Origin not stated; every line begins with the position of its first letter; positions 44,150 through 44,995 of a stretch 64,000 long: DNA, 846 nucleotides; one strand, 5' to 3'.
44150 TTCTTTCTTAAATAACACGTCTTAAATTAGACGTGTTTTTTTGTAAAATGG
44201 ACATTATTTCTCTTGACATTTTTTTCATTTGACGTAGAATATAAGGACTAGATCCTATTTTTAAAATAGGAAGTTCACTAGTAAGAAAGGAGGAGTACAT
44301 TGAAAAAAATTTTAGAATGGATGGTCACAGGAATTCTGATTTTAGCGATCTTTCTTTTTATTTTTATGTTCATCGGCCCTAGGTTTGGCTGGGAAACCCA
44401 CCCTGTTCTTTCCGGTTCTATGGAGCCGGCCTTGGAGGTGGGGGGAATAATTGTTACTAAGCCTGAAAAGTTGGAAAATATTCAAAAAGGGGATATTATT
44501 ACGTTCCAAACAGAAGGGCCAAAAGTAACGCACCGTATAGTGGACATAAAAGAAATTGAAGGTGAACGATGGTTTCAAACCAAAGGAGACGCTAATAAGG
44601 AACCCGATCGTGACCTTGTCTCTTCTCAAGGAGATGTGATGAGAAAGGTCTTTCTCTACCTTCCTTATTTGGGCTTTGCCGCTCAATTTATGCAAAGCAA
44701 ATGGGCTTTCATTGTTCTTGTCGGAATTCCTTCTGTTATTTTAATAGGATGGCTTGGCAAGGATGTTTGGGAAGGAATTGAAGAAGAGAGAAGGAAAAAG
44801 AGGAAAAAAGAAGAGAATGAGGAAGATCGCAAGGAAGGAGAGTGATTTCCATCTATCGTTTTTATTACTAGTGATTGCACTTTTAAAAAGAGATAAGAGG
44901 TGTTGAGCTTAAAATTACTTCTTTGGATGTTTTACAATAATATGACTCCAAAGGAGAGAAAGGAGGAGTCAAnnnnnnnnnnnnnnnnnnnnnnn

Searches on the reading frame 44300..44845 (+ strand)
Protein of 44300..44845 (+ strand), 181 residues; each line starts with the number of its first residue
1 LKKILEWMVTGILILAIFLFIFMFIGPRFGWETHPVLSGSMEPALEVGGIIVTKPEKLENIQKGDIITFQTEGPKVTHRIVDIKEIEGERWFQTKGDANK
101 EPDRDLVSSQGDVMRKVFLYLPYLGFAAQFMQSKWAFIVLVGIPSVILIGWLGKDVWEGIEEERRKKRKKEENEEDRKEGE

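Call 5: search_protein_families(library=pfam, proteins=[window:44300-44845:+], max_evalue=0.01)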
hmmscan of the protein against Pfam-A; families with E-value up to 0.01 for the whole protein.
window:44300-44845:+ (181 aa): 1 family
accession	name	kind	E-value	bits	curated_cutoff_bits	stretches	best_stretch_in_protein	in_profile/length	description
PF10502.14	Peptidase_S26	-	2.5e-06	28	22.9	1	5-73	2-67/168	Signal peptidase, peptidase S26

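Call 6: search_protein_families(library=ncbifam, proteins=[window:44300-44845:+], max_evalue=0.01)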
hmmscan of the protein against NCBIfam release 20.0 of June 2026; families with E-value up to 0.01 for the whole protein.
window:44300-44845:+ (181 aa): 3 families
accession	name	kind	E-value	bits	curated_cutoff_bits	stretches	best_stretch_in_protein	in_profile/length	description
NF046067.1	SigPepSipWBacil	equivalog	2.5e-34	118.5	190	1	8-177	7-186/189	signal peptidase I SipW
TIGR02228.1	sigpep_I_arch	equivalog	9e-31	106.9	51.85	1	12-150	10-152/158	signal peptidase I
TIGR02227.1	sigpep_I_bact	equivalog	3.3e-06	27.1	47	1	14-81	4-75/162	signal peptidase I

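Call 18: find_encoding_contigs(protein=window:44300-44845:+, flank=4000, max_places=10)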
Protein window:44300-44845:+ (181 aa): 4 contigs read that carry it; 1 place shown.
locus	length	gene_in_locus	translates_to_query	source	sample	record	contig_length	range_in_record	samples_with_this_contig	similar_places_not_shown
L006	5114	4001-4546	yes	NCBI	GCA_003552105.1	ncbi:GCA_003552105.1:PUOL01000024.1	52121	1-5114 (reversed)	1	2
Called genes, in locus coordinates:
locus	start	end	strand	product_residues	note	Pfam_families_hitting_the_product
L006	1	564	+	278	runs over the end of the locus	PF01699:Na_Ca_ex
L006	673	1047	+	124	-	-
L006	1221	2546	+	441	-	PF01522:Polysacc_deac_1, PF04203:Sortase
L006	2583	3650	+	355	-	PF00535:Glycos_transf_2, PF13641:Glyco_tranf_2_3, PF13506:Glyco_transf_21, PF03142:Chitin_synth_2 (faint), PF13632:Glyco_trans_2_3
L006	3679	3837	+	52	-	-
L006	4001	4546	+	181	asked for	PF10502:Peptidase_S26 (weak)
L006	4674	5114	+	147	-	?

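Call 23: find_homologous_proteins(query=window:44300-44845:+, max_evalue=1e-10)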
Query window:44300-44845:+ (181 aa): 575 proteins with E <= 1e-10 among 824 candidates; the best 120 are listed.
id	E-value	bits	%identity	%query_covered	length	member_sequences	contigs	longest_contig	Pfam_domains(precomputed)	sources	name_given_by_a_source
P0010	4.9e-115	400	99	100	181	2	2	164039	PF10502.15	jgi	-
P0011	7.5e-75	269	69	100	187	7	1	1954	PF10502.15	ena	-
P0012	9.8e-72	259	68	100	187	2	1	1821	PF10502.15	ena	-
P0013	1.7e-71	258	67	98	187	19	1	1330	PF10502.15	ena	-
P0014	4.2e-70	253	68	93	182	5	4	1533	-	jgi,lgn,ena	-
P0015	5.7e-70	253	66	99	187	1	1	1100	PF10502.15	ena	-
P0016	1.3e-69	252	66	94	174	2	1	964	-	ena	-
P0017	1.6e-69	251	68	94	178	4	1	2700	PF10502.15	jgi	-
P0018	2.5e-69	251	66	96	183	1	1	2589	PF10502.15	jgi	jgi:signal peptidase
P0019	2.6e-69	251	71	93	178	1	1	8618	PF10502.15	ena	-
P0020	3.3e-69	250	69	94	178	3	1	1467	PF10502.15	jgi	-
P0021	1.2e-68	249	65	94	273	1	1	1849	PF10502.15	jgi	jgi:signal peptidase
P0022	2.0e-67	245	65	95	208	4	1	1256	PF10502.15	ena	-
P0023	3.6e-67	244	65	94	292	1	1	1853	PF10502.15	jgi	jgi:signal peptidase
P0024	9.1e-67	243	65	92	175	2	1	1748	PF10502.15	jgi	-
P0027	3.4e-66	241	60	100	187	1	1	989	PF10502.15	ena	-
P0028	4.6e-66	240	60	100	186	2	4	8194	-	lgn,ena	-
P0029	2.6e-65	238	64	94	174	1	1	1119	PF10502.15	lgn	-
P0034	4.4e-63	231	63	95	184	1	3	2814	PF10502.15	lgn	-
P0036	7.5e-63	230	61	96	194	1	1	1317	PF10502.15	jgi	jgi:signal peptidase I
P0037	8.4e-63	230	59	96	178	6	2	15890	PF10502.15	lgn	-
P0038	2.8e-62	228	58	96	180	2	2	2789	PF10502.15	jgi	-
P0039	1.1e-61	226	59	95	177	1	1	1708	PF10502.15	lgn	-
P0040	2.6e-61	225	69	77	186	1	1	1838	PF10502.15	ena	-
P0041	4.8e-61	224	60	94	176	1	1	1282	PF10502.15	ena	-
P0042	5.9e-61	224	54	99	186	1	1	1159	PF10502.15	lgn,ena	-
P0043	6.6e-61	223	59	94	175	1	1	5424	PF10502.15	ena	-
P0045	1.9e-60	222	57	96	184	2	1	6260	PF10502.15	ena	-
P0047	5.2e-60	220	57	98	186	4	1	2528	PF10502.15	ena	-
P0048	5.5e-60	220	58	86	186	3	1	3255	PF10502.15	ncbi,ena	-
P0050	1.3e-59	219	58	94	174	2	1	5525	PF10502.15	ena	-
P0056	5.5e-58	214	56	96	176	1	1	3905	PF10502.15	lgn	-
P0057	1.1e-56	210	60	94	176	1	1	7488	PF10502.15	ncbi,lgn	-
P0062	2.1e-55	206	54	88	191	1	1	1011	PF10502.15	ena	-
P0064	2.8e-54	202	52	90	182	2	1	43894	PF10502.15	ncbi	-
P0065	1.0e-52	197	51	90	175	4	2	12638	PF10502.15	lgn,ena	-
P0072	4.7e-48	182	49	90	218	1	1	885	PF10502.15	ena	-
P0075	3.5e-46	175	49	97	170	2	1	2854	PF10502.15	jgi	jgi:signal peptidase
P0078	1.7e-42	163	49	91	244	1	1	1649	PF10502.15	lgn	-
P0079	1.0e-40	158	65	60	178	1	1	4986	PF10502.15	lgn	-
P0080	2.5e-39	153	50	88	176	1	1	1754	PF10502.15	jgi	jgi:signal peptidase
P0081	4.0e-39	152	59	64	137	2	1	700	PF10502.15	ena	-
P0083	1.8e-36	144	45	85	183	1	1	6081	PF10502.15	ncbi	-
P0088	3.8e-31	126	37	95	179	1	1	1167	PF10502.15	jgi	jgi:signal peptidase I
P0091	2.2e-29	121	40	94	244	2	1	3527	PF10502.15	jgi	-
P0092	1.3e-28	118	36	93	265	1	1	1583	PF10502.15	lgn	-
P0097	2.4e-26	111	44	69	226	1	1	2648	PF10502.15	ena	-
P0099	2.2e-25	108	38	91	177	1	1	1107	PF10502.15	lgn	-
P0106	1.3e-24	105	36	91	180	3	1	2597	PF10502.15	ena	-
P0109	3.5e-24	104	35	82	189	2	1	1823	PF10502.15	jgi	jgi:signal peptidase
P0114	6.1e-24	103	47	71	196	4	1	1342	PF10502.15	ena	-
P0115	1.3e-23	102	40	91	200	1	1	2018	PF10502.15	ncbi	-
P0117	1.6e-23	102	39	68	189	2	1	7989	PF10502.15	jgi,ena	-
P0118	1.6e-23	102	46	66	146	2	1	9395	PF00717.29,PF10502.15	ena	-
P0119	2.1e-23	101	33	91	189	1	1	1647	PF10502.15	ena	-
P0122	2.9e-23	101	34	99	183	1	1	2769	PF10502.15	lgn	-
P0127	5.5e-23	100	32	93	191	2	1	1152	PF10502.15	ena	-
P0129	7.0e-23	99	39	82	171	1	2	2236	PF10502.15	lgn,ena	-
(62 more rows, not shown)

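Call 25: find_related_loci(query=A1, collection=genome_contigs, flank=5000)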
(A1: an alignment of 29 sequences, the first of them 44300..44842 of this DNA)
Query A1 (181 aa) in genome_contigs; peptide patterns used: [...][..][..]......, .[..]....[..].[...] (x = any residue, [..] = any of these).
600 stretches matched a pattern (row limit reached: there are more); 579 encode a relative of the query (tblastn E <= 1e-3); the best 80 are kept; 80 distinct loci.
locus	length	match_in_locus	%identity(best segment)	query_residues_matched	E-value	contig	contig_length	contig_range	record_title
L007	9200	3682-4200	59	3-175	6e-67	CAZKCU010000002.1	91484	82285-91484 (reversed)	MAG TPA_asm: uncultured Candidatus Saccharibacteria bacterium isolate binchicken_co89_20 genome assembly, contig: NODE_2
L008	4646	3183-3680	50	3-167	2e-52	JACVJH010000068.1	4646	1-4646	MAG: Candidatus Solincola tengchongensis isolate DRTY-6.bin.58 contig068, whole genome shotgun sequence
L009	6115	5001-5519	41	1-177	4e-43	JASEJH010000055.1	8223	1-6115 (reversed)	MAG: Thermoanaerobacteraceae bacterium isolate Yes71-27 NODE_55_length_8223_cov_3.021180, whole genome shotgun sequence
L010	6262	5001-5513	40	1-171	1e-41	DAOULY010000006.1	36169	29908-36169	MAG TPA_asm: Dehalococcoidia bacterium isolate W31_65 k127_159405, whole genome shotgun sequence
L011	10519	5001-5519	43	2-177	1e-39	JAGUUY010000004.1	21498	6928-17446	MAG: Bacillota bacterium isolate DeMMO5_7 c_000000012163, whole genome shotgun sequence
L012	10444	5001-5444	40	1-150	1e-33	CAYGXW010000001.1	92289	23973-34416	MAG TPA_asm: uncultured Dehalococcoidales bacterium isolate ERP119294_co3_370 genome assembly, contig: NODE_43_length_92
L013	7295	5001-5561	35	1-170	2e-33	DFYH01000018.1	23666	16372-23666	MAG TPA_asm: Dehalococcoidia bacterium UBA4087 UBA4087_contig_36233, whole genome shotgun sequence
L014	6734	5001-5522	35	1-173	2e-33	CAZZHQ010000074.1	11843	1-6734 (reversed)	MAG TPA_asm: uncultured Dehalococcoidales bacterium isolate SRP178699_co1_156 genome assembly, contig: NODE_7315_length_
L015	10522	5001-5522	37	1-173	8e-32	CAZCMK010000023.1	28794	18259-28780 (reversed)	MAG TPA_asm: uncultured Dehalococcoidales bacterium isolate binchicken_co100_421 genome assembly, contig: NODE_2393_leng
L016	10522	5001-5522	37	3-177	3e-32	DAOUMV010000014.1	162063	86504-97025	MAG TPA_asm: Dehalococcoidia bacterium isolate W92_284 k127_486322, whole genome shotgun sequence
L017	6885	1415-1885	37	1-157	4e-32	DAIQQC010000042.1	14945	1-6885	MAG TPA_asm: Dehalococcoidales bacterium isolate CTOTU25594 NODE_1540_length_14945_cov_10.038348, whole genome shotgun s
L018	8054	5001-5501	39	1-166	2e-31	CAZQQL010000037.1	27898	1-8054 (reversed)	MAG TPA_asm: uncultured Dehalococcoidaceae bacterium isolate binchicken_co43_390 genome assembly, contig: NODE_2756_leng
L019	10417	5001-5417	43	1-138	3e-31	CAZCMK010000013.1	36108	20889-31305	MAG TPA_asm: uncultured Dehalococcoidales bacterium isolate binchicken_co100_421 genome assembly, contig: NODE_1691_leng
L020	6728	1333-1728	43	1-132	1e-30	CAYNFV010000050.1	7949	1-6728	MAG TPA_asm: uncultured Dehalococcoidales bacterium isolate binchicken_co89_434 genome assembly, contig: NODE_19059_leng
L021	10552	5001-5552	37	1-172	8e-30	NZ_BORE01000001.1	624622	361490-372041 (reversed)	Bacillus sp. J14TS2 sequence001, whole genome shotgun sequence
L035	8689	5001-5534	34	11-178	6e-29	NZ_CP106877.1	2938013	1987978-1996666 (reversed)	Fervidibacillus halotolerans strain MEBiC13594 chromosome, complete genome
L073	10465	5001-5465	35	3-149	2e-22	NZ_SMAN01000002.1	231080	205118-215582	Melghiribacillus thermohalophilus strain DSM 25894 Ga0244698_102, whole genome shotgun sequence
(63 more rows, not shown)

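Call 27: find_related_loci(query=A1, collection=metagenome_contigs, flank=5000)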
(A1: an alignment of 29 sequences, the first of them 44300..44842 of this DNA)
Query A1 (181 aa) in metagenome_contigs; peptide patterns used: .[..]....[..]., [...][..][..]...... (x = any residue, [..] = any of these).
600 stretches matched a pattern (row limit reached: there are more); 568 encode a relative of the query (tblastn E <= 1e-3); the best 80 are kept; 80 distinct loci.
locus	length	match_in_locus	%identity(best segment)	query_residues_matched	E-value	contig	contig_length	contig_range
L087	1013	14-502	71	22-180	1e-76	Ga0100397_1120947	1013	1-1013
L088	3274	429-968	60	1-181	4e-70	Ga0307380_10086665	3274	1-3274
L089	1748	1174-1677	65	2-168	2e-69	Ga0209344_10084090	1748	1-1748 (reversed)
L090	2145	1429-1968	44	1-179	5e-47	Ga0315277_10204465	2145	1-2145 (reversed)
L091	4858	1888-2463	38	1-180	2e-40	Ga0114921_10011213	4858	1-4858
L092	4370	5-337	61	72-181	8e-40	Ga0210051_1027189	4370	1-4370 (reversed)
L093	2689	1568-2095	38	1-174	6e-37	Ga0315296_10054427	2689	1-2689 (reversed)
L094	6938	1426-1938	40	1-171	3e-36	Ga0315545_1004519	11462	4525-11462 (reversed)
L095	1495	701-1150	45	1-150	2e-36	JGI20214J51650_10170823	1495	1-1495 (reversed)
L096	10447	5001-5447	42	1-149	1e-34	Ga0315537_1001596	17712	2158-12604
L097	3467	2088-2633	41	5-179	1e-34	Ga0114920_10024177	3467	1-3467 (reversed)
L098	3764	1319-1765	42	1-149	3e-34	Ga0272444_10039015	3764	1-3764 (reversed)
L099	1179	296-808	36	3-172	3e-34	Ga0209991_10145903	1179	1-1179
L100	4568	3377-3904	37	1-171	3e-33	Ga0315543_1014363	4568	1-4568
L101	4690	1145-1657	36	1-170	4e-33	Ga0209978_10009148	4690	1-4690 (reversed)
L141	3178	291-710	39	36-174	3e-25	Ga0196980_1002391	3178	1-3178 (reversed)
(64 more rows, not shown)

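Call 31: find_encoding_contigs(protein=P0019, flank=6000, max_places=3)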
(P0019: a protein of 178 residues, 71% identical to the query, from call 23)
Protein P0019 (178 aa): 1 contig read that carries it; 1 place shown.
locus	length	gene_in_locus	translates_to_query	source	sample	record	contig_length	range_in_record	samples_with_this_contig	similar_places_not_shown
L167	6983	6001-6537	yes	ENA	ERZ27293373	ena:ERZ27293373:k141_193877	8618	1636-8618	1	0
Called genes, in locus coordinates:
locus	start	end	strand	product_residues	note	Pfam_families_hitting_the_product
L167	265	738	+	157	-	PF03449:GreA_GreB_N, PF01272:GreA_GreB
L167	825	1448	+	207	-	PF12917:YfbR-like (faint), PF13023:HD_3, PF01966:HD (weak)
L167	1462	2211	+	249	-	PF01904:DUF72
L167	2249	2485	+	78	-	PF04023:FeoA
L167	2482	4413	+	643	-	PF01926:MMR_HSR1, PF02421:FeoB_N, PF17910:FeoB_Cyto, PF07670:Gate, PF07664:FeoB_C, PF07670:Gate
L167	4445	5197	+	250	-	-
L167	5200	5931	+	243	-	PF01904:DUF72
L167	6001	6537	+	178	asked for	PF10502:Peptidase_S26 (weak)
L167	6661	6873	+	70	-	-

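Call 32: find_encoding_contigs(protein=P0028, flank=6000, max_places=3)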
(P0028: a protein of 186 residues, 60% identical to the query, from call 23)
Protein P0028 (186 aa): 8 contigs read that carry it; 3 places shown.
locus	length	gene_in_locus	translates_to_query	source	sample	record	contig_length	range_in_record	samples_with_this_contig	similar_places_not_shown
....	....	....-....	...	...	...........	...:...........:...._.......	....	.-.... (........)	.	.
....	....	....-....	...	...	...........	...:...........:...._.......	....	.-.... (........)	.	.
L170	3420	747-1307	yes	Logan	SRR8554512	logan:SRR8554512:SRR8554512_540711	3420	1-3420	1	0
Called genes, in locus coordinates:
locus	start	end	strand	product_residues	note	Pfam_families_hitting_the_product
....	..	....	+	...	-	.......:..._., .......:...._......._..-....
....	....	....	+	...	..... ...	-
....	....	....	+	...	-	-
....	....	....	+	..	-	-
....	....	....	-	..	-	-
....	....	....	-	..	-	-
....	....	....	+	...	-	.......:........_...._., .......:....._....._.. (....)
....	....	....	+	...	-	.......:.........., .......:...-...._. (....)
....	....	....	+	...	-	?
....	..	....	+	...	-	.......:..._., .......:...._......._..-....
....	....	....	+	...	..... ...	-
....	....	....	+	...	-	-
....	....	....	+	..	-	-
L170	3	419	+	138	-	?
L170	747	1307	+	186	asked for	-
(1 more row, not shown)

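Call 33: find_encoding_contigs(protein=P0037, flank=6000, max_places=3)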
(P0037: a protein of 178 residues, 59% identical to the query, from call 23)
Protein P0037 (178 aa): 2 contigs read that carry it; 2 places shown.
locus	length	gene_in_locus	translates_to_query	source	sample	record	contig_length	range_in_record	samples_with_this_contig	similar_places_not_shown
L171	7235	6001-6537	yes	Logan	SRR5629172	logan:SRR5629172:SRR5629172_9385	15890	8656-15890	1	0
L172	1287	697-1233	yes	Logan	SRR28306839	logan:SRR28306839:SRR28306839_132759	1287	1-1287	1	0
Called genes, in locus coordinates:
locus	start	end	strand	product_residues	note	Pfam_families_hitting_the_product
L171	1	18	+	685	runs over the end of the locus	-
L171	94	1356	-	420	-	PF16656:Pur_ac_phosph_N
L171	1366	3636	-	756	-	PF12389:Peptidase_M73 (weak), PF00932:LTD, PF13385:Laminin_G_3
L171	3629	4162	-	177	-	-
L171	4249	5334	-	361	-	PF12389:Peptidase_M73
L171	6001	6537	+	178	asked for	PF10502:Peptidase_S26 (weak)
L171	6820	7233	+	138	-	?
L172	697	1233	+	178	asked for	PF10502:Peptidase_S26 (weak)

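Call 73: search_protein_families(library=ncbifam, proteins=[L009:4112-4891:+, L011:3846-4895:+, L141:174-1370:+, L035:4091-4936:+], max_evalue=0.1)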
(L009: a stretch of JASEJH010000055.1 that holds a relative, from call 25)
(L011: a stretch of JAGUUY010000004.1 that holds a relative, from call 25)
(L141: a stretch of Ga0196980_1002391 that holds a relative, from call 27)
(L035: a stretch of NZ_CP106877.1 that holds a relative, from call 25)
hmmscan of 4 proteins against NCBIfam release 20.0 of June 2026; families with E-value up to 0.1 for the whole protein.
L009:4112-4891:+ (260 aa): 0 families

L011:3846-4895:+ (350 aa): 0 families

L141:174-1370:+ (399 aa): 4 families
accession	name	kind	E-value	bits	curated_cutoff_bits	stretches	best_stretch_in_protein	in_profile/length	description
NF046067.1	SigPepSipWBacil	equivalog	3.7e-32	111.4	190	1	35-177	38-181/189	signal peptidase I SipW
TIGR02228.1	sigpep_I_arch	equivalog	9e-30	103.6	51.85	1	6-156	5-153/158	signal peptidase I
TIGR02227.1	sigpep_I_bact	equivalog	4.2e-05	23.5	47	1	35-91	20-80/162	signal peptidase I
TIGR04088.1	cognate_SipW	domain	0.0098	16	19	1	260-281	14-34/34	SipW-dependent-type signal peptide-containing protein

L035:4091-4936:+ (282 aa): 1 family
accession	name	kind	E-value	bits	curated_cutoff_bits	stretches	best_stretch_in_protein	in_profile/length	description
TIGR04087.1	YqxM_for_SipW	equivalog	1.2e-36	126.1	80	1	9-182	1-185/186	amyloid fiber anchoring/assembly protein TapA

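Call 74: find_encoding_contigs(protein=P0010, flank=3000, max_places=6)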
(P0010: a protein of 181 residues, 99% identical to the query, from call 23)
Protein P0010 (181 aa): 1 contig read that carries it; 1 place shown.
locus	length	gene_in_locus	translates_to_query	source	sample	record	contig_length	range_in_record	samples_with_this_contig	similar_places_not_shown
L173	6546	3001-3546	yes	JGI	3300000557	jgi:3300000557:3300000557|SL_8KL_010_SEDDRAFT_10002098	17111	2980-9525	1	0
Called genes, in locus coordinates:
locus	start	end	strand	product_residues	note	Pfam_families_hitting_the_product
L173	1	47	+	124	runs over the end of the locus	-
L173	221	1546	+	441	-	PF01522:Polysacc_deac_1, PF04203:Sortase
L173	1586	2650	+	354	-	PF00535:Glycos_transf_2, PF13641:Glyco_tranf_2_3, PF13506:Glyco_transf_21, PF03142:Chitin_synth_2 (faint), PF13632:Glyco_trans_2_3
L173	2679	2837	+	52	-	-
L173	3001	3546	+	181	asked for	PF10502:Peptidase_S26 (weak)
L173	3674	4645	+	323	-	-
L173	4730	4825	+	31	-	-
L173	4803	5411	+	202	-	PF12389:Peptidase_M73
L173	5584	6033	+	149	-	-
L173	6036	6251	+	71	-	-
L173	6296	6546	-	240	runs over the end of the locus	PF00696:AA_kinase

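Call 83: search_protein_families(library=ncbifam, proteins=[L073:3229-4974:+], max_evalue=0.1)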
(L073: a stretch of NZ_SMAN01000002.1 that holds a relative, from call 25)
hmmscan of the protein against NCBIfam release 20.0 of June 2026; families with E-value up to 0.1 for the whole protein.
L073:3229-4974:+ (582 aa): 1 family
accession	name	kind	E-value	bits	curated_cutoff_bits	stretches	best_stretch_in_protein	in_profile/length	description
TIGR04087.1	YqxM_for_SipW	equivalog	8.4e-23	81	80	1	3-128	41-180/186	amyloid fiber anchoring/assembly protein TapA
